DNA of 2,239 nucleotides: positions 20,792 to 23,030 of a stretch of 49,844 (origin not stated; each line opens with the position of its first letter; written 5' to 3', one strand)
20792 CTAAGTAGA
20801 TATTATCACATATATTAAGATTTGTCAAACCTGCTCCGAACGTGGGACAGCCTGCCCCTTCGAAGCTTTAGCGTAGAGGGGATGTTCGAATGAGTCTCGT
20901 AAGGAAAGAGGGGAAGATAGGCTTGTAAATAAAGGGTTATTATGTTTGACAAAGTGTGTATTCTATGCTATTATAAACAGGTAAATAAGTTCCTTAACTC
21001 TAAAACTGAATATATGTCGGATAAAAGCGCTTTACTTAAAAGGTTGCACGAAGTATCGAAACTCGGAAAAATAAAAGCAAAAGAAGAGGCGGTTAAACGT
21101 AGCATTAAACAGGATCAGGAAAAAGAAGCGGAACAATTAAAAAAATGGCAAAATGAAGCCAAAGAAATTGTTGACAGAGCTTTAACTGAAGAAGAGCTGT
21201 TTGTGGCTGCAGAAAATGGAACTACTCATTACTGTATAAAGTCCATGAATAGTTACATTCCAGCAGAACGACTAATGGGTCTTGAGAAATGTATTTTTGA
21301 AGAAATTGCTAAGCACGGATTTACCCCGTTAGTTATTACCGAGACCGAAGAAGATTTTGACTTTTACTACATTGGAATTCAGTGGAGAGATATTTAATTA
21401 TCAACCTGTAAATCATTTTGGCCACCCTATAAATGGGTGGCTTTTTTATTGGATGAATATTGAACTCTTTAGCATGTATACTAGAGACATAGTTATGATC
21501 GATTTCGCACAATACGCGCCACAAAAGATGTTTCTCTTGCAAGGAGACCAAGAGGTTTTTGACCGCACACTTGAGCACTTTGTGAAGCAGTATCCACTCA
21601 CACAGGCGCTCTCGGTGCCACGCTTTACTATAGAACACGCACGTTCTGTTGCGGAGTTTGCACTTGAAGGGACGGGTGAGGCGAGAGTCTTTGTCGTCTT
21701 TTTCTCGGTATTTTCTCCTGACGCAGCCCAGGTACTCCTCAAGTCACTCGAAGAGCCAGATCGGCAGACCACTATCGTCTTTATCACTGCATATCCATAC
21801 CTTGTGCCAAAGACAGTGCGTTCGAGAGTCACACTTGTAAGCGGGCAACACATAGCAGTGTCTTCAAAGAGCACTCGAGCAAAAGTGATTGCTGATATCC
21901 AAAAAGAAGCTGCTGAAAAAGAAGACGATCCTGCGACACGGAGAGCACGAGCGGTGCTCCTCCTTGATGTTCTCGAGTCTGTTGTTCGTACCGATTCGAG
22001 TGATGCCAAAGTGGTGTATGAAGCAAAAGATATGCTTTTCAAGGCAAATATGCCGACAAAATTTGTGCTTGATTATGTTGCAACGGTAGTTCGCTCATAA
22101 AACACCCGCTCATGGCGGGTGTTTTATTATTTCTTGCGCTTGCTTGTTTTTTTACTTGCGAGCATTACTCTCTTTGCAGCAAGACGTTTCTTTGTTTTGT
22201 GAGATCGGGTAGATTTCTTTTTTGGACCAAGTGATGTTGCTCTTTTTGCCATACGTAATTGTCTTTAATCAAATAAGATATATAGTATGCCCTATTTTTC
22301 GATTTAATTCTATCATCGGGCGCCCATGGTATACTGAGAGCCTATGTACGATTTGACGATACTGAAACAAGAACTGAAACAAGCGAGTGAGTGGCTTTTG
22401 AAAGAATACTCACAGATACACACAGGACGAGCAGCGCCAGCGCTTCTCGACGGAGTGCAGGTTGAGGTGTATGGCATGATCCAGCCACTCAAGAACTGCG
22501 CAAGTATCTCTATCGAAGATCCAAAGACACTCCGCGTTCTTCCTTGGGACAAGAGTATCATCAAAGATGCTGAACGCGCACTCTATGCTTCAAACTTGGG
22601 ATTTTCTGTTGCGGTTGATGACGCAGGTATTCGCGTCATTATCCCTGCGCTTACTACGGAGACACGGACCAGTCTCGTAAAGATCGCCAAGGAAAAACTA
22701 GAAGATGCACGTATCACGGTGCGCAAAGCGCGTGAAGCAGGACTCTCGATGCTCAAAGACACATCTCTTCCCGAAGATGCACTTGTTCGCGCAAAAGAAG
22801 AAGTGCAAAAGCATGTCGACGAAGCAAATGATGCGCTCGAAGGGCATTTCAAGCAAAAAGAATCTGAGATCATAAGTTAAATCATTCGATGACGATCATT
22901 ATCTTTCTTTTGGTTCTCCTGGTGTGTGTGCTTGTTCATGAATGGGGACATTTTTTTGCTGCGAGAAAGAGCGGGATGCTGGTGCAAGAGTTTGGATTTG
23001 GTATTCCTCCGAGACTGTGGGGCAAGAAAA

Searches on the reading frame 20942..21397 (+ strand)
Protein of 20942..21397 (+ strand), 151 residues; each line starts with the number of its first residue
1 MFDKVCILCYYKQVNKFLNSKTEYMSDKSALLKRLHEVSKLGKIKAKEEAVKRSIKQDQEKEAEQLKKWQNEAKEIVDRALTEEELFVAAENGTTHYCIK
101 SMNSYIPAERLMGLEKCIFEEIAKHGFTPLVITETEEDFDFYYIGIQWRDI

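Call 11: search_protein_families(library=pfam, proteins=[window:20942-21397:+], max_evalue=0.01)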
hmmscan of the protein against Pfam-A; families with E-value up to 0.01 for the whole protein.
window:20942-21397:+ (151 aa): 0 families

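Call 23: search_protein_families(library=phrogs, proteins=[window:20942-21397:+], max_evalue=0.1)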
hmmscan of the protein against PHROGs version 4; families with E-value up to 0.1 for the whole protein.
window:20942-21397:+ (151 aa): 1 family
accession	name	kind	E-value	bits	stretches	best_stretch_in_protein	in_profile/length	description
phrog_24997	-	unknown function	0.039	14.8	1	17-80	68-132/186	-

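Call 24: search_protein_families(library=padloc, proteins=[window:20942-21397:+], max_evalue=0.1)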
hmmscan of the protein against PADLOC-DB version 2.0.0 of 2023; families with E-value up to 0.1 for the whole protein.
window:20942-21397:+ (151 aa): 0 families

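Call 51: find_homologous_proteins(query=window:21014-21397:+)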
Query window:21014-21397:+ (127 aa): 2 proteins with E <= 0.001 among 90 candidates.
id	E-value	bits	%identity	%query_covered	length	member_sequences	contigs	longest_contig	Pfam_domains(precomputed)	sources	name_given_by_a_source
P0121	2.5e-74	265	96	100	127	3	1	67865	-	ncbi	-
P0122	3.5e-52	193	71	100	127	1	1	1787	-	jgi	jgi:hypothetical protein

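Call 52: find_encoding_contigs(protein=P0121, flank=10000, max_places=5)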
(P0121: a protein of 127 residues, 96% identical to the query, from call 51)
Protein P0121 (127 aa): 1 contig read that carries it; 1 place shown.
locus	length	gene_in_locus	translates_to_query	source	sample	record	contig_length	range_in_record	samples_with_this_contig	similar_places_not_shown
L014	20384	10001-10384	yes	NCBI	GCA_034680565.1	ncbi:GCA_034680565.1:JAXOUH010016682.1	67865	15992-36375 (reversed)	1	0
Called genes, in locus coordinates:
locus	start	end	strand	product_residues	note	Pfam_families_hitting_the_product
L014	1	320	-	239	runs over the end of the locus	-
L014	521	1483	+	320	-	-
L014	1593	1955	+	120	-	-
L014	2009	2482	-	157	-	-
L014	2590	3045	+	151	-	-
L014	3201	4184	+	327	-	PF01408:GFO_IDH_MocA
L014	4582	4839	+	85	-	-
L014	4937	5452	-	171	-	-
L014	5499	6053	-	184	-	-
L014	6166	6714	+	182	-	PF01928:CYTH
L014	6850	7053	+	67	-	-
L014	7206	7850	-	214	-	-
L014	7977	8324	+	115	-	-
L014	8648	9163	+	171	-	-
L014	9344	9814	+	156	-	-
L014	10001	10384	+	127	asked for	-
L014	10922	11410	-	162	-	-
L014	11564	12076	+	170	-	-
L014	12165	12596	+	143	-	PF01451:LMWPc (weak)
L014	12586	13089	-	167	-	PF00293:NUDIX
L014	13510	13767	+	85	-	-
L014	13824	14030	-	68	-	-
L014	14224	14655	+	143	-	-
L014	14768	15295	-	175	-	-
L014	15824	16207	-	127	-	-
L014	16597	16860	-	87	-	-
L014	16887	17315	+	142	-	PF02482:Ribosomal_S30AE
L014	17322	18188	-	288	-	PF00551:Formyl_trans_N, PF02911:Formyl_trans_C (faint)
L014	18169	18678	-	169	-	PF01327:Pep_deformylase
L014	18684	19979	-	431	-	PF13393:tRNA-synt_His, PF00587:tRNA-synt_2b, PF03129:HGTP_anticodon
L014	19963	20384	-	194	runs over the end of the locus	PF10502:Peptidase_S26, PF00717:Peptidase_S24 (weak)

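Call 53: find_encoding_contigs(protein=P0122, flank=10000, max_places=5)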
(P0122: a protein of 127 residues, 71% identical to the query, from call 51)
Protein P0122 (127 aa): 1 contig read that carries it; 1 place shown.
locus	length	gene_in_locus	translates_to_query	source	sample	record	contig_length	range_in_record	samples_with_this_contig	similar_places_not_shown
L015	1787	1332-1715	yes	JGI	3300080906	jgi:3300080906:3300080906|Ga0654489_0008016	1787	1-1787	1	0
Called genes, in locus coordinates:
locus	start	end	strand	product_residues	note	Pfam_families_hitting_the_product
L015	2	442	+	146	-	?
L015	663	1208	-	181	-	-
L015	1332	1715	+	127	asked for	-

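Call 61: find_homologous_proteins(query=L014:521-1483:+)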
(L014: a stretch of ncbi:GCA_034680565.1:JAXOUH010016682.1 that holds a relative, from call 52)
Query L014:521-1483:+ (320 aa): 56 proteins with E <= 0.001 among 3274 candidates.
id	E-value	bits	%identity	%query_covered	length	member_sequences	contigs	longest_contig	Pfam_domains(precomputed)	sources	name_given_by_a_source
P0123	1.4e-198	676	100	100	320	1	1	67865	-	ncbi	-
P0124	3.2e-152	524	80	97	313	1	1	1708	-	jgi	-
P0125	2.2e-149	515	79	96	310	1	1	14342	-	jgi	jgi:hypothetical protein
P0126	8.0e-149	513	80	95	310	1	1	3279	-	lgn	-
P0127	2.1e-145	502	77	98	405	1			-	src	-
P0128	7.1e-145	500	77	96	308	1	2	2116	-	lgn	-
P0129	1.6e-143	496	75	96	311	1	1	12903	-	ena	-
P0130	1.8e-142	492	76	96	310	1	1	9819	-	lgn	-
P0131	7.1e-142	490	75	96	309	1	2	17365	-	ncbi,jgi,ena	ncbi:MAG: hypothetical protein WC783_03120 [Candidatus Paceibacterota bacterium]|jgi:hypothetical pr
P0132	4.2e-141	488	74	96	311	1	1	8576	-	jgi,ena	-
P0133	7.8e-139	480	74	96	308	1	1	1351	-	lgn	-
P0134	4.5e-138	478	73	96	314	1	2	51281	-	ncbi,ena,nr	ncbi:MAG: hypothetical protein Athens071416_334 [Parcubacteria group bacterium Athens0714_16]|nr:MAG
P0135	4.1e-137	475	74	96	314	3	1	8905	-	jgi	-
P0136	2.0e-136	472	72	96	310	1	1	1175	-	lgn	-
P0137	3.3e-136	472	78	49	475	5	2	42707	PF18998.7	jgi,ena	-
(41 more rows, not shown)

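Call 62: find_encoding_contigs(protein=P0123, flank=10000, max_places=2)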
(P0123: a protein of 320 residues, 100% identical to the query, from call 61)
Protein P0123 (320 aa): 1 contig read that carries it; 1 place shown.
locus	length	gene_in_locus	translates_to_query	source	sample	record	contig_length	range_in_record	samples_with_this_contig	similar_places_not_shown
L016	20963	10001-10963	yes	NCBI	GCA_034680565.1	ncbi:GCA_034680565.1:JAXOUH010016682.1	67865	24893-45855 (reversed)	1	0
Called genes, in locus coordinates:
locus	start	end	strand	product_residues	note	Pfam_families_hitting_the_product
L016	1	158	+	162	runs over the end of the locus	PF07731:Cu-oxidase_2 (faint), PF13473:Cupredoxin_1, PF00127:Copper-bind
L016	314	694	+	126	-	-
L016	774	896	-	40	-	-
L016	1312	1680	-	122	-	PF01022:HTH_5, PF12840:HTH_20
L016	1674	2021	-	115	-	-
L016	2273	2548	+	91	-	PF02583:Trns_repr_metal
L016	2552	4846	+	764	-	PF00403:HMA, PF00122:E1-E2_ATPase, PF00702:Hydrolase, PF12710:HAD (faint)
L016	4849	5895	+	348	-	PF00403:HMA, PF13386:DsbD_2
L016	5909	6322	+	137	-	PF13473:Cupredoxin_1 (weak)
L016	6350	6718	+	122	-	-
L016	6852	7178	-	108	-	-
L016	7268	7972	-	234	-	-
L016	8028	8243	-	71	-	-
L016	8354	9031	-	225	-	-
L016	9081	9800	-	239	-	-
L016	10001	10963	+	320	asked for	-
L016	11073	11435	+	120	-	-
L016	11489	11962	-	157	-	-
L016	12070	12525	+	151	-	-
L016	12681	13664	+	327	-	PF01408:GFO_IDH_MocA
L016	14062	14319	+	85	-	-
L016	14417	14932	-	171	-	-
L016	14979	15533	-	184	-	-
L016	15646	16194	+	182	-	PF01928:CYTH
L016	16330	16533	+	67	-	-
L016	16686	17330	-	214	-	-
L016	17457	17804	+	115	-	-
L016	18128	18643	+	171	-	-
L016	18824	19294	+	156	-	-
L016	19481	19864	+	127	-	-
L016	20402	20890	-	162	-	-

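Call 67: find_encoding_contigs(protein=P0134, flank=10000, max_places=2)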
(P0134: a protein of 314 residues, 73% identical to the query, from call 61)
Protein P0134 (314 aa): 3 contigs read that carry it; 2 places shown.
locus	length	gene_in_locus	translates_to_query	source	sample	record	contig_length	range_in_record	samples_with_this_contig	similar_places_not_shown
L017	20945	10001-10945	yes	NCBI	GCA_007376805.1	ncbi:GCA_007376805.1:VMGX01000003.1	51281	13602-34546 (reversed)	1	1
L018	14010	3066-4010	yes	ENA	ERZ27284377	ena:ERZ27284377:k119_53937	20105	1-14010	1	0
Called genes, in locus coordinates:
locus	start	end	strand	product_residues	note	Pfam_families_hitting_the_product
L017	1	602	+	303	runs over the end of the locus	PF02811:PHP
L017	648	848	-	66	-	PF00313:CSD, PF08206:OB_RNB (faint)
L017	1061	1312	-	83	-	-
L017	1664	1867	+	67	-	-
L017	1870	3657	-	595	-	PF00009:GTP_EFTU, PF01926:MMR_HSR1 (weak), PF22042:EF-G_D2, PF03144:GTP_EFTU_D2, PF00679:EFG_C, PF21018:BipA_C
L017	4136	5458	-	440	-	-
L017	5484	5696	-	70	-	-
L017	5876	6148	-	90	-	-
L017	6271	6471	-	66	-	-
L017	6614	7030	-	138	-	PF04191:PEMT, PF04140:ICMT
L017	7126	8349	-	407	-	PF00270:DEAD, PF04851:ResIII, PF00271:Helicase_C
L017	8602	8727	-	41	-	-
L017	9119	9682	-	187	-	-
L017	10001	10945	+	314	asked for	-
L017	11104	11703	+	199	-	PF01725:Ham1p_like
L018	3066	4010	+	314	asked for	-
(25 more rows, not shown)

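Call 68: find_encoding_contigs(protein=P0131, flank=10000, max_places=2)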
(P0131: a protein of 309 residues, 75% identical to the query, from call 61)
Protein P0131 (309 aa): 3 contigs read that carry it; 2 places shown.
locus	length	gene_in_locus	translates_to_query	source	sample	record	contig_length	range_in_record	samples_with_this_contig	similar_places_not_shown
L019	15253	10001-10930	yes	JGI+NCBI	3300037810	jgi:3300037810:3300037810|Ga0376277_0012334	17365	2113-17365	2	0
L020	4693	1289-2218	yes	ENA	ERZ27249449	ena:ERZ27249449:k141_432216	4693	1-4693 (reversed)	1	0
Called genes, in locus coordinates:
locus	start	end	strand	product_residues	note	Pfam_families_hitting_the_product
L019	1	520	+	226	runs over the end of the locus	PF02463:SMC_N, PF13175:AAA_15 (faint), PF00005:ABC_tran, PF13304:AAA_21 (weak)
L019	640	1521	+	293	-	PF18075:FtsX_ECD, PF02687:FtsX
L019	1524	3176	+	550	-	PF06418:CTP_synth_N, PF00117:GATase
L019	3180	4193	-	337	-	PF00479:G6PD_N, PF02781:G6PD_C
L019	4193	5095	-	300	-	PF03446:NAD_binding_2, PF03807:F420_oxidored (weak), PF00393:6PGD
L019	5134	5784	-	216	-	PF01182:Glucosamine_iso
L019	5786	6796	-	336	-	PF02618:YceG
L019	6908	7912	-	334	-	PF01545:Cation_efflux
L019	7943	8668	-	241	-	-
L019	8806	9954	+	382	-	PF26514:DUF8173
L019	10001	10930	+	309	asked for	-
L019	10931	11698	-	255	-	PF05675:DUF817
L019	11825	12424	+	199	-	PF00561:Abhydrolase_1 (faint), PF06821:Ser_hydrolase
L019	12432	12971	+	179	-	PF00293:NUDIX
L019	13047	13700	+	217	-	PF09335:VTT_dom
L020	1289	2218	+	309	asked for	-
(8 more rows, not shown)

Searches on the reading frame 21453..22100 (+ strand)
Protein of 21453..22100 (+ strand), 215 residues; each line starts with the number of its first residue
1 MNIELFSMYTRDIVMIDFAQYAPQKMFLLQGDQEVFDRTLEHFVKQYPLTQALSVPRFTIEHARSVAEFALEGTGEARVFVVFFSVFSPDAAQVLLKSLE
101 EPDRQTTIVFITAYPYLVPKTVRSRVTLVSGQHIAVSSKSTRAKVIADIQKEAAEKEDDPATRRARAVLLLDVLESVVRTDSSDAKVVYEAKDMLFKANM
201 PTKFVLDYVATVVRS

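Call 11: search_protein_families(library=pfam, proteins=[window:21453-22100:+], max_evalue=0.01)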
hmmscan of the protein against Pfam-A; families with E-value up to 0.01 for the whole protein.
window:21453-22100:+ (215 aa): 1 family
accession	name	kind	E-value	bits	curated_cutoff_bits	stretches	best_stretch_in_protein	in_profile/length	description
PF13177.12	DNA_pol3_delta2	-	2.1e-07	31.5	27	1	77-130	102-156/161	DNA polymerase III, delta subunit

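Call 28: find_homologous_proteins(query=window:21453-22100:+)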
Query window:21453-22100:+ (215 aa): 145 proteins with E <= 0.001 among 592 candidates; the best 120 are listed.
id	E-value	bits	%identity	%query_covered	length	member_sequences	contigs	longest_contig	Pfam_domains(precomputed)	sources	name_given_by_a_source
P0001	1.3e-120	418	100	93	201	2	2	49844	PF13177.13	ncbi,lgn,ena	-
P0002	2.0e-85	303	72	93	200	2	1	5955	PF13177.13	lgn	-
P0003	3.9e-79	283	64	94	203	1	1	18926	PF13177.13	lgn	-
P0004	2.2e-78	280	69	93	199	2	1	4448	PF13177.13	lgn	-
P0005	1.6e-77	278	62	96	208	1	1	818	PF13177.13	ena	-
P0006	4.5e-73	263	60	94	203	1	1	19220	PF13177.13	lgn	-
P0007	4.0e-72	260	65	93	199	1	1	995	PF13177.13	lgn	-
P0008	4.3e-72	260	64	93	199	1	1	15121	PF13177.13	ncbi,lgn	-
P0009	6.7e-72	259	64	93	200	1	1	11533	PF13177.13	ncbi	-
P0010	1.1e-70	255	64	93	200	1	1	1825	PF13177.13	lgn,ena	-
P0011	2.9e-70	254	64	93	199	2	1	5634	PF13177.13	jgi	jgi:DNA polymerase III delta prime subunit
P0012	9.5e-70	252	61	93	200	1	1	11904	PF13177.13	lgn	-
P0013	9.9e-70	252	62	93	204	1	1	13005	PF13177.13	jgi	-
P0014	2.0e-69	251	59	93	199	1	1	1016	PF13177.13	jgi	jgi:hypothetical protein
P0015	2.9e-69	251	62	93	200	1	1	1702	PF13177.13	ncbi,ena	-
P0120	8.7e-41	158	46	89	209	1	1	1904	PF13177.13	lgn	-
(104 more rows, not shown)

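Call 29: find_encoding_contigs(protein=P0002, flank=10000, max_places=3)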
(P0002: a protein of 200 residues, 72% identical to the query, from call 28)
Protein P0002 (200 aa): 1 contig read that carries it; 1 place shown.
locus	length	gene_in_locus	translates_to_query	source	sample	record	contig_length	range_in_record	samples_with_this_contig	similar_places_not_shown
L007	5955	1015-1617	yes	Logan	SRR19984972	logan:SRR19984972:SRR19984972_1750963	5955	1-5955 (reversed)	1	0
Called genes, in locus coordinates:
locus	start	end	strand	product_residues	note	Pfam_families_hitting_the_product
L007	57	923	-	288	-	PF00891:Methyltransf_2 (weak), PF01209:Ubie_methyltran, PF13489:Methyltransf_23 (weak), PF05175:MTS, PF13847:Methyltransf_31, PF08241:Methyltransf_11, PF08242:Methyltransf_12 (weak), PF13649:Methyltransf_25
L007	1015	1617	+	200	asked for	PF13177:DNA_pol3_delta2 (weak)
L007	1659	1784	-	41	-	-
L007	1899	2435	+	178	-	PF01765:RRF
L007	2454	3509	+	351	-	PF02163:Peptidase_M50, PF13180:PDZ_2 (weak), PF17820:PDZ_6 (weak)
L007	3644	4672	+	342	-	PF04545:Sigma70_r4, PF05066:HARE-HTH, PF11784:DUF3320 (faint)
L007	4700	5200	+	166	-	-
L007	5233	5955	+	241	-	?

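Call 30: find_encoding_contigs(protein=P0003, flank=10000, max_places=3)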
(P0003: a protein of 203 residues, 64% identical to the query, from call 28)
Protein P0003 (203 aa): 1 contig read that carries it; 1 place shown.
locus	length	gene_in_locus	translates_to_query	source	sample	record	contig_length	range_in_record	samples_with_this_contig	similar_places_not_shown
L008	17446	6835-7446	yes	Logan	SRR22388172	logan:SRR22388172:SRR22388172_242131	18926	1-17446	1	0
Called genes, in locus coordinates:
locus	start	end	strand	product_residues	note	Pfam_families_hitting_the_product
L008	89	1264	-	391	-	PF11104:PilM_2 (weak), PF02491:SHS2_FTSA, PF14450:FtsA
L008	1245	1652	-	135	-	PF02130:YbeY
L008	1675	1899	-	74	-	-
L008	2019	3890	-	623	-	-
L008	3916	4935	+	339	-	PF00022:Actin, PF06723:MreB_Mbl, PF00012:HSP70, PF14450:FtsA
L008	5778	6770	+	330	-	PF03881:Fructosamin_kin, PF01636:APH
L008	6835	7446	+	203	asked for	PF13177:DNA_pol3_delta2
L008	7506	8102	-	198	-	PF23951:DUF7282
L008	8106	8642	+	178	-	PF01765:RRF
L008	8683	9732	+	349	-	PF02163:Peptidase_M50, PF13180:PDZ_2, PF17820:PDZ_6 (weak)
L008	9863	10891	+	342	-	PF04545:Sigma70_r4, PF05066:HARE-HTH (weak)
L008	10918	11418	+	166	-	-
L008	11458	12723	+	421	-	PF26449:DUF8128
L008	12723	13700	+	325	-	PF02618:YceG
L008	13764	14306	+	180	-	PF00929:RNase_T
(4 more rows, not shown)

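Call 31: find_encoding_contigs(protein=P0008, flank=10000, max_places=3)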
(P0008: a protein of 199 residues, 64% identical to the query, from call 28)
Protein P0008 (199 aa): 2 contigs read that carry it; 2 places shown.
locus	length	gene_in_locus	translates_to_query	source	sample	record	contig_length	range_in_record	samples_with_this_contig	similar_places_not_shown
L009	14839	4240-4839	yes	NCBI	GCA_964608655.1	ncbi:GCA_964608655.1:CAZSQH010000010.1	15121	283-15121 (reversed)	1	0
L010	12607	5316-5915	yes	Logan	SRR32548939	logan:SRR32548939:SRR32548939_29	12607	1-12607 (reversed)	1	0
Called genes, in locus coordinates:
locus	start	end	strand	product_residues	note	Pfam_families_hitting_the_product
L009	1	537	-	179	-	?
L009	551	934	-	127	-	PF02130:YbeY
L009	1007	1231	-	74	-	PF01165:Ribosomal_S21 (weak)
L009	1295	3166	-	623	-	-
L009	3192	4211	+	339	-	PF00022:Actin, PF06723:MreB_Mbl, PF00012:HSP70, PF14450:FtsA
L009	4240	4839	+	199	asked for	PF13177:DNA_pol3_delta2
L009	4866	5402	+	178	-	PF01765:RRF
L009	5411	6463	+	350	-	PF02163:Peptidase_M50, PF17820:PDZ_6 (weak)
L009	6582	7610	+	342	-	PF04545:Sigma70_r4, PF05066:HARE-HTH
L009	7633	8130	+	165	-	-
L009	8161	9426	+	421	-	PF26449:DUF8128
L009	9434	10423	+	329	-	PF02618:YceG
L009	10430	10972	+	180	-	PF00929:RNase_T, PF13482:RNase_H_2 (faint)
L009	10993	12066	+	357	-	PF02540:NAD_synthase (weak), PF02568:ThiI (faint), PF03054:tRNA_Me_trans, PF20259:tRNA_Me_trans_M, PF20258:tRNA_Me_trans_C (weak)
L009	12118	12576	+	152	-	-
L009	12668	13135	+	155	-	PF02308:MgtC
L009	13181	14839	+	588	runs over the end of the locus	PF08439:Peptidase_M3_N, PF01432:Peptidase_M3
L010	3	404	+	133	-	?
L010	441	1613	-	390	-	PF11104:PilM_2, PF02491:SHS2_FTSA, PF14450:FtsA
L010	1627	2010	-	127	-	PF02130:YbeY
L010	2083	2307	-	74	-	PF01165:Ribosomal_S21 (weak)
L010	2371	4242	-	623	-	-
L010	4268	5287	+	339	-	PF00022:Actin, PF06723:MreB_Mbl, PF00012:HSP70, PF14450:FtsA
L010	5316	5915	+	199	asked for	PF13177:DNA_pol3_delta2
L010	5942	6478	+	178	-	PF01765:RRF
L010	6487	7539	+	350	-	PF02163:Peptidase_M50, PF17820:PDZ_6 (weak)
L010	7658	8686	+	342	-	PF04545:Sigma70_r4, PF05066:HARE-HTH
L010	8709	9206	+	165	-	-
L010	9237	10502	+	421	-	PF26449:DUF8128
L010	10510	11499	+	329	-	PF02618:YceG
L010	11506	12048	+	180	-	PF00929:RNase_T, PF13482:RNase_H_2 (faint)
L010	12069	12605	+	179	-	?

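Call 37: find_encoding_contigs(protein=P0004, flank=10000, max_places=3)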
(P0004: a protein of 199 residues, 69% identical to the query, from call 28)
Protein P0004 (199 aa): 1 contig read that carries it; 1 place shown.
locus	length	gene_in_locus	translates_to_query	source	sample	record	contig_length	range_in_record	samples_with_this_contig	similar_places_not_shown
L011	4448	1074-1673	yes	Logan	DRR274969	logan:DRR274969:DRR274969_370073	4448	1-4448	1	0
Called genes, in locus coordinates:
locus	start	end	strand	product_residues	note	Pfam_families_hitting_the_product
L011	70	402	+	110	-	-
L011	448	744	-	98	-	-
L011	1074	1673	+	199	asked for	PF13177:DNA_pol3_delta2 (weak)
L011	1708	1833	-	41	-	-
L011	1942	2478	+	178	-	PF01765:RRF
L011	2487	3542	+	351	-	PF02163:Peptidase_M50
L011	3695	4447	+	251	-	?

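Call 38: find_encoding_contigs(protein=P0009, flank=10000, max_places=3)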
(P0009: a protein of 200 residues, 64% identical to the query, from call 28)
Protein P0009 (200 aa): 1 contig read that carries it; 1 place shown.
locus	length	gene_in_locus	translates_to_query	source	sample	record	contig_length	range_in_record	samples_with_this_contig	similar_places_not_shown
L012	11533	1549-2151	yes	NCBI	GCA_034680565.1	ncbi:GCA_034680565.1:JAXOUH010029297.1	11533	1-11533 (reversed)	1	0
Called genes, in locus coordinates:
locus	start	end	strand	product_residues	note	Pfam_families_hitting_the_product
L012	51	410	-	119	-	-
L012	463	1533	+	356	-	PF00022:Actin, PF06723:MreB_Mbl, PF00012:HSP70, PF14450:FtsA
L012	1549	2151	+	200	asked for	PF13177:DNA_pol3_delta2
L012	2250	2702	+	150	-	-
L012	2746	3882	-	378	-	-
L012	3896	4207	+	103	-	PF13376:OmdA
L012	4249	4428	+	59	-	PF09722:Xre_MbcA_ParS_C (weak)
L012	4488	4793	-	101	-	PF12840:HTH_20, PF01022:HTH_5, PF12802:MarR_2 (weak)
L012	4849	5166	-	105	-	-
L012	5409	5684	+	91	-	PF02583:Trns_repr_metal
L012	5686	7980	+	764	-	PF00403:HMA, PF00122:E1-E2_ATPase, PF00702:Hydrolase, PF08282:Hydrolase_3 (faint)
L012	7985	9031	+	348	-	PF00403:HMA, PF13386:DsbD_2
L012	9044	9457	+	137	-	PF13473:Cupredoxin_1 (weak)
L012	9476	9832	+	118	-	-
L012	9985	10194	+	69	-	-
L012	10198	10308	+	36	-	-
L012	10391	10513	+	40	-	-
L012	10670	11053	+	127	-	PF13560:HTH_31 (weak), PF12844:HTH_19, PF01381:HTH_3 (weak)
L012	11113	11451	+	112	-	PF01588:tRNA_bind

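Call 39: find_encoding_contigs(protein=P0006, flank=10000, max_places=3)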
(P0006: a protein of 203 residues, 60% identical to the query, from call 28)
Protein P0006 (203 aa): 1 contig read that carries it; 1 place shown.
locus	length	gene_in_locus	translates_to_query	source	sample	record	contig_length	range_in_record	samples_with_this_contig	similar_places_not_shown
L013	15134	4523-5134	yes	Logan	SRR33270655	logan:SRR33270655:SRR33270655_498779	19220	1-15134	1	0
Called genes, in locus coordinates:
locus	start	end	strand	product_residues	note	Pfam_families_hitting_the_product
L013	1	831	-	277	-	?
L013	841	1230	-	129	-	PF02130:YbeY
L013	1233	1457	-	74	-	-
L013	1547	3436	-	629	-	PF17764:PriA_3primeBD (weak)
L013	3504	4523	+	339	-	PF00022:Actin, PF06723:MreB_Mbl, PF00012:HSP70, PF14450:FtsA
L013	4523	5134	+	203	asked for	PF13177:DNA_pol3_delta2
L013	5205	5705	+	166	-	PF05974:DUF892, PF02915:Rubrerythrin (weak)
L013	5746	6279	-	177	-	-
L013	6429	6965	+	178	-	PF01765:RRF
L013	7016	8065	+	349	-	PF02163:Peptidase_M50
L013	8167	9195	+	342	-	PF04545:Sigma70_r4, PF05066:HARE-HTH (weak)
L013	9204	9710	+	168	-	-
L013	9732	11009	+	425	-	PF26449:DUF8128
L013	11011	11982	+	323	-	PF02618:YceG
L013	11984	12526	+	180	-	PF00929:RNase_T, PF21762:DEDDh_C (weak)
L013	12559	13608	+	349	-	PF02540:NAD_synthase (faint), PF03054:tRNA_Me_trans, PF20259:tRNA_Me_trans_M, PF20258:tRNA_Me_trans_C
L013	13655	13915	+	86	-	-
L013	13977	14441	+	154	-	PF02308:MgtC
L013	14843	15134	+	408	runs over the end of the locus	PF02073:Peptidase_M29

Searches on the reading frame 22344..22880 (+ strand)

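Call 12: search_protein_families(library=pfam, proteins=[window:22344-22880:+], max_evalue=0.01)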
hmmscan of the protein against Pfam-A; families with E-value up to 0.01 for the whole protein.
window:22344-22880:+ (178 aa): 1 family
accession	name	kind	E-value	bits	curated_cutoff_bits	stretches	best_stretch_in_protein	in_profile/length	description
PF01765.24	RRF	-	9.6e-44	149.5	29.7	1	20-176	3-163/164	Ribosome recycling factor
